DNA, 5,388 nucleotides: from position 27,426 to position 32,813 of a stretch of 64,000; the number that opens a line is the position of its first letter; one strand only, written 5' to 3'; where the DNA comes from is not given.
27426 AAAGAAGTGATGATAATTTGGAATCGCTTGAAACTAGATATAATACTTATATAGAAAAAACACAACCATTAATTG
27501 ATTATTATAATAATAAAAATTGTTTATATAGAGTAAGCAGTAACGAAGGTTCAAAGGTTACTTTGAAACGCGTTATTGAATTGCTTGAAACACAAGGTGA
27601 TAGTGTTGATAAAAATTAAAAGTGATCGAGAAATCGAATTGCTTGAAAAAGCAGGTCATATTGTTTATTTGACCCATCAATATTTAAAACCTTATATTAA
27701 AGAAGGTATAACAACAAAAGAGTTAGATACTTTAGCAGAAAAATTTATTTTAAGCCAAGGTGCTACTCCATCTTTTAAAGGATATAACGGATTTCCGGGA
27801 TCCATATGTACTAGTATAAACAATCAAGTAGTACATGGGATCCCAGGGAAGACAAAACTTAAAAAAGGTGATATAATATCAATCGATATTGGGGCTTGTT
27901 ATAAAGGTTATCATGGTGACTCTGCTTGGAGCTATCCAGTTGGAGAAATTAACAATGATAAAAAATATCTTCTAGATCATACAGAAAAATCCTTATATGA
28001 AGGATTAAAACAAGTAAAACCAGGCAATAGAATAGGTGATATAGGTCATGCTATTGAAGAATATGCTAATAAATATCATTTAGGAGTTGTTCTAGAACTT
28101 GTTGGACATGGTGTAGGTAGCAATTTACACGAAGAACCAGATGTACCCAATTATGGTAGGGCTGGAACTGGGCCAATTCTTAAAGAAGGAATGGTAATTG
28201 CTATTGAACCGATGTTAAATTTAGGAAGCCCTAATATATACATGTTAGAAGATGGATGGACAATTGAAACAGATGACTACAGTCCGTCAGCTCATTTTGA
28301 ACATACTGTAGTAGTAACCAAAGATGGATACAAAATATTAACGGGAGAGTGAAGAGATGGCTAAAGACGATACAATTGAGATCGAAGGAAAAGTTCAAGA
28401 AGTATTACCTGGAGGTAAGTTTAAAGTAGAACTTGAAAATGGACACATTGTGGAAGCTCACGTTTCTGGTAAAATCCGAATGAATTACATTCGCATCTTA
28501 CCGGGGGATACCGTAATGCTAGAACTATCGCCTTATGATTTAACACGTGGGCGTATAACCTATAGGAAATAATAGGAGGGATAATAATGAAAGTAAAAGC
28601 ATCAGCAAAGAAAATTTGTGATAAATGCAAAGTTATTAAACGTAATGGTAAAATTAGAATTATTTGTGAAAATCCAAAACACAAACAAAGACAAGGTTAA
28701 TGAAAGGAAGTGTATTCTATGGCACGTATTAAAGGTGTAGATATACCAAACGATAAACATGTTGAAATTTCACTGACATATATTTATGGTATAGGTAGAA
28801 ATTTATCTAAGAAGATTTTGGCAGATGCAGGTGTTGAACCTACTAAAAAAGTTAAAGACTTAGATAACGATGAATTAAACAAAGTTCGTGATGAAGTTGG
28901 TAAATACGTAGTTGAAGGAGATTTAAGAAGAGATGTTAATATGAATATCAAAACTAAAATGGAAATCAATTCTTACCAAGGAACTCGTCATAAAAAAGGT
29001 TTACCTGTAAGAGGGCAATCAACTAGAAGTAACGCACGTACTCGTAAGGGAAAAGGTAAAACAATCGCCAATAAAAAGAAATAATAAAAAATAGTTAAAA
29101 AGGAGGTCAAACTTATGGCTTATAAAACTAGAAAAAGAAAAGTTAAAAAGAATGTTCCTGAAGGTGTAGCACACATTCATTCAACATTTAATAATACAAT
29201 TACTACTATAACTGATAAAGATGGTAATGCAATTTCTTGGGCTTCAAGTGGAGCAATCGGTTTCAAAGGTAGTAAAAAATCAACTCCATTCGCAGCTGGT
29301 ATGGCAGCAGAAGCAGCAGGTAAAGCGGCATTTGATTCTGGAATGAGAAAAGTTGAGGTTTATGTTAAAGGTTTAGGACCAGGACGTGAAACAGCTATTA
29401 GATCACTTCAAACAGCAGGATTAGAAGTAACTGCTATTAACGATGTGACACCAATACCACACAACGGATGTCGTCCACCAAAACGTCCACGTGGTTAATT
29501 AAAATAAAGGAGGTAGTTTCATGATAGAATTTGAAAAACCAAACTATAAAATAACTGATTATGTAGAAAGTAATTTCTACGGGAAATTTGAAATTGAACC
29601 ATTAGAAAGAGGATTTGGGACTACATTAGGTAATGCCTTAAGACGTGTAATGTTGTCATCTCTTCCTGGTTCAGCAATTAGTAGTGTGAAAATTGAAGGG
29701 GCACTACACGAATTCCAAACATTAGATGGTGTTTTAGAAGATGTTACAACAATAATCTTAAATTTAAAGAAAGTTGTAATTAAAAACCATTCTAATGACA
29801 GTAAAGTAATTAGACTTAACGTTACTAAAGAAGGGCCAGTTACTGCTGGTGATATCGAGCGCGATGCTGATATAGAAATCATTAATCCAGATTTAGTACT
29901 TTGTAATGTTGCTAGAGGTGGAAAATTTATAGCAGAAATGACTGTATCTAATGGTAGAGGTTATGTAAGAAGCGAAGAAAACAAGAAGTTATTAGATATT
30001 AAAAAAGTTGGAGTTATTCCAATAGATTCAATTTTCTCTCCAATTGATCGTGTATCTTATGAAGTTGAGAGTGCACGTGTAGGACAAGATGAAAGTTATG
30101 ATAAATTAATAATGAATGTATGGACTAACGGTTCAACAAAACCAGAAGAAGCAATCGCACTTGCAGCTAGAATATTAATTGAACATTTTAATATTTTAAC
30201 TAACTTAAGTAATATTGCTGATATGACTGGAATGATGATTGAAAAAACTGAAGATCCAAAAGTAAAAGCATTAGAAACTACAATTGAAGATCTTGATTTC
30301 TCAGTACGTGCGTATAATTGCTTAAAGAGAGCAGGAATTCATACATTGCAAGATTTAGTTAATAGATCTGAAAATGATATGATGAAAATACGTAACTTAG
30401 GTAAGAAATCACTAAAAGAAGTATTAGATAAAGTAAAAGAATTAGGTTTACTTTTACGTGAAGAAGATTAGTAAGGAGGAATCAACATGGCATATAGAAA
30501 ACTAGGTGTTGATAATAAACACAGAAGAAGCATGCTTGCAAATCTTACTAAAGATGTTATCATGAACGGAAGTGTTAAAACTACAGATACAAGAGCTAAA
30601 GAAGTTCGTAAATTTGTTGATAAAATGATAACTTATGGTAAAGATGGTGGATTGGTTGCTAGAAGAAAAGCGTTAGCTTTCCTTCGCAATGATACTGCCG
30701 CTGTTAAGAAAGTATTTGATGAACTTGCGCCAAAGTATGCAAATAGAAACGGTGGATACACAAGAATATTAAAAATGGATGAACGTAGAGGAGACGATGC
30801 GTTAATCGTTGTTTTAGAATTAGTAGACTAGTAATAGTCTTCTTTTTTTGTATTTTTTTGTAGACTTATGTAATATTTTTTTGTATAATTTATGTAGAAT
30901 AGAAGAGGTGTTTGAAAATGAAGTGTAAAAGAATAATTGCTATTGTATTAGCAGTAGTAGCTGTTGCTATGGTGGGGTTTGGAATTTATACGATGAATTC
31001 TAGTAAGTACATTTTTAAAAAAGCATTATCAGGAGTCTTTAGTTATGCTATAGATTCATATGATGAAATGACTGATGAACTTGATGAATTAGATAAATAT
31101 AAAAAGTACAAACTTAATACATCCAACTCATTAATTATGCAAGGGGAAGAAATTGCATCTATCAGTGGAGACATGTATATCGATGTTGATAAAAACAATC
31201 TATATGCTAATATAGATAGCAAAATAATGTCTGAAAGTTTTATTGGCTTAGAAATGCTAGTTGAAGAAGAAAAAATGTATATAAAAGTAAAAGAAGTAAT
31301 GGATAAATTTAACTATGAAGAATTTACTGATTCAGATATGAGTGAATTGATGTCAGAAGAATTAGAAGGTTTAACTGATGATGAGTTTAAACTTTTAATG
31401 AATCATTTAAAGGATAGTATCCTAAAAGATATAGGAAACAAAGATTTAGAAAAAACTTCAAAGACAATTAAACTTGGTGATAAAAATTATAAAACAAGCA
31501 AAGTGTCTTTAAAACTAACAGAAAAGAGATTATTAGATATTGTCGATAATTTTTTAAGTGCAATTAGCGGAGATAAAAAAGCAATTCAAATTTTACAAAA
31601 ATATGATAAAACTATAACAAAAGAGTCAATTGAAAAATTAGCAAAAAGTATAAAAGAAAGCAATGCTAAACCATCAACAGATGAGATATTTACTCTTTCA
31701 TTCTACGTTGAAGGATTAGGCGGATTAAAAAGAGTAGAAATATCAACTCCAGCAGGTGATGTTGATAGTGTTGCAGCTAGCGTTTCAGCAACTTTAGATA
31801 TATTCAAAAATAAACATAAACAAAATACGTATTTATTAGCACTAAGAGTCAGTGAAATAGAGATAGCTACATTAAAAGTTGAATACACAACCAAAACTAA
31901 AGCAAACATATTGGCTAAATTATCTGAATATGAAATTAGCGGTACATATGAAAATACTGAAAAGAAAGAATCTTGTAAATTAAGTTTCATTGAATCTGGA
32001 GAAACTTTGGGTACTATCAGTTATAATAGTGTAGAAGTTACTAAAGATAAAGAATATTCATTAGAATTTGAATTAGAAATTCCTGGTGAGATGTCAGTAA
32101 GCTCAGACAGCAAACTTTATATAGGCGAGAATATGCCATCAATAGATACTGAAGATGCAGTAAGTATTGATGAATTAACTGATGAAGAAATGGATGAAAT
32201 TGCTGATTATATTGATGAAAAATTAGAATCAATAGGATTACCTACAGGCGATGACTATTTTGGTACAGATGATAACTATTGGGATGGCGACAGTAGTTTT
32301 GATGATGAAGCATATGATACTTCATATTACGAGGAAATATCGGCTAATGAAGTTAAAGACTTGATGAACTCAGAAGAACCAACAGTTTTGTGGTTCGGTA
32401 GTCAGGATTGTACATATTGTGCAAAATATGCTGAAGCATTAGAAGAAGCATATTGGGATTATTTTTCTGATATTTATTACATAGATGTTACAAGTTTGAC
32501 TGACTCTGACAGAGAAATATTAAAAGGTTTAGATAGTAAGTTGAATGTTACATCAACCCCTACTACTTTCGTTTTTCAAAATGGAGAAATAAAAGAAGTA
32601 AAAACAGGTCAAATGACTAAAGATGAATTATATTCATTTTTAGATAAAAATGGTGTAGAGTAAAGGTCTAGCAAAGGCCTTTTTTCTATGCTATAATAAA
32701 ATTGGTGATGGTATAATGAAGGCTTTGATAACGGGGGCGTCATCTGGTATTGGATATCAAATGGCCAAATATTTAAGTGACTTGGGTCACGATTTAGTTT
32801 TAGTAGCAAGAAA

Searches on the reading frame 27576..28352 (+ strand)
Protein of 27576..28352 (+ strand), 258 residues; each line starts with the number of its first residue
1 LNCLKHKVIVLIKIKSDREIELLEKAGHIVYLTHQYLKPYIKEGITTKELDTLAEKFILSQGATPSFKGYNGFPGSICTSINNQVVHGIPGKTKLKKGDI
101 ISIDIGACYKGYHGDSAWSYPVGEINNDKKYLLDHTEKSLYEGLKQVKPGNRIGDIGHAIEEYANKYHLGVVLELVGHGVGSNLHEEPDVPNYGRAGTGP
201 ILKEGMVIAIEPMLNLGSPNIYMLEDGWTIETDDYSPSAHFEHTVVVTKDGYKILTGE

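Call 51: search_protein_families(library=pfam, proteins=[window:27576-28352:+], max_evalue=0.0001)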
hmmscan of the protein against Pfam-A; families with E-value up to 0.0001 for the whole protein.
window:27576-28352:+ (258 aa): 1 family
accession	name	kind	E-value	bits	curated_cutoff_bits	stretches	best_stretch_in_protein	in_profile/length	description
PF00557.29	Peptidase_M24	-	3.6e-53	180.9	23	1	21-249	1-208/208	Metallopeptidase family M24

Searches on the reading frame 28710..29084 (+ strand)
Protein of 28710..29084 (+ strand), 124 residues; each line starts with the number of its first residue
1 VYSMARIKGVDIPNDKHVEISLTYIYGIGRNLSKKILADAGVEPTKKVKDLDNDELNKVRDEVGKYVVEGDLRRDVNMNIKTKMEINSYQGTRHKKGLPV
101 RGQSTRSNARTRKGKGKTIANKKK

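Call 51: search_protein_families(library=pfam, proteins=[window:28710-29084:+], max_evalue=0.0001)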
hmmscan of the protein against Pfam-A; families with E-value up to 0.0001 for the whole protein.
window:28710-29084:+ (124 aa): 1 family
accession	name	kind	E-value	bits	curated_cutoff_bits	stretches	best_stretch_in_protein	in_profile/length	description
PF00416.27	Ribosomal_S13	-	7e-32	111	31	1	6-111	1-128/128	Ribosomal protein S13/S18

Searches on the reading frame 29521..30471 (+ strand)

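Call 51: search_protein_families(library=pfam, proteins=[window:29521-30471:+], max_evalue=0.0001)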
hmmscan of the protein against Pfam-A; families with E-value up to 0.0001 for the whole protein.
window:29521-30471:+ (316 aa): 3 families
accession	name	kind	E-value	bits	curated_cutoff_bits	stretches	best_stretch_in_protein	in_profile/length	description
PF01000.31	RNA_pol_A_bac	-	1e-31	110.1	33.9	1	56-173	1-119/119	RNA polymerase Rpb3/RpoA insert domain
PF03118.21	RNA_pol_A_CTD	-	9.6e-28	96.2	23.8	1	244-307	4-67/67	Bacterial RNA polymerase, alpha chain C terminal domain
PF01193.29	RNA_pol_L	-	1.3e-26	92.5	24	1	26-223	1-74/74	RNA polymerase Rpb3/Rpb11 dimerisation domain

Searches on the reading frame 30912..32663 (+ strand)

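Call 51: search_protein_families(library=pfam, proteins=[window:30912-32663:+], max_evalue=0.0001)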
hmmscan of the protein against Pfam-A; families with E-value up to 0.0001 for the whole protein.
window:30912-32663:+ (583 aa): 2 families
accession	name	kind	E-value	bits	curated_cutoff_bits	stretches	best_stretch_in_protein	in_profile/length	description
PF13098.12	Thioredoxin_2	-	5.1e-09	36.8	27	1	487-575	4-102/104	Thioredoxin-like domain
PF00085.26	Thioredoxin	-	1.8e-06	28.3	23.5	1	482-579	12-103/103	Thioredoxin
